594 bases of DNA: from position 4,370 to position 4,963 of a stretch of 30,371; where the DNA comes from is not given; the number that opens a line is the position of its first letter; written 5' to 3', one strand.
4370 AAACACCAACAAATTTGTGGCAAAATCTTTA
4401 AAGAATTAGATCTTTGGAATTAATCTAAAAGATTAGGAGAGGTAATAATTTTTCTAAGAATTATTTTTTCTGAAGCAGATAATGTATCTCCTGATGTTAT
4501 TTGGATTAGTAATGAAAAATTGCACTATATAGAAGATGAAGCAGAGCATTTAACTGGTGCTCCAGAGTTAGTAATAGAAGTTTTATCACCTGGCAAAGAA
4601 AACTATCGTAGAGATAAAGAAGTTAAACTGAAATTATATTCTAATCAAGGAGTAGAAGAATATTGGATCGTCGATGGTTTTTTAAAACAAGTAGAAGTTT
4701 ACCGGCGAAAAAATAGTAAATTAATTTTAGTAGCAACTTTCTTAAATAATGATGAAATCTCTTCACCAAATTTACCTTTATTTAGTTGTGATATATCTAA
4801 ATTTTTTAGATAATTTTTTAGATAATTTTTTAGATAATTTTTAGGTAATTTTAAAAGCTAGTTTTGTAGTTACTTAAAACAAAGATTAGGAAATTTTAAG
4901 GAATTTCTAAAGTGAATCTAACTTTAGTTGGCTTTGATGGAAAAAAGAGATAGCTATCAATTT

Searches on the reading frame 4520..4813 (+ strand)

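Call 50: search_protein_families(library=pfam, proteins=[window:4520-4813:+], max_evalue=0.001)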
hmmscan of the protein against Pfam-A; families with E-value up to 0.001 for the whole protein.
window:4520-4813:+ (97 aa): 1 family
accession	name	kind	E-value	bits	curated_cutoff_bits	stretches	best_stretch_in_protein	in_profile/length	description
PF05685.18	Uma2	-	3.4e-18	66.2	27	1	7-91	88-170/172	Putative restriction endonuclease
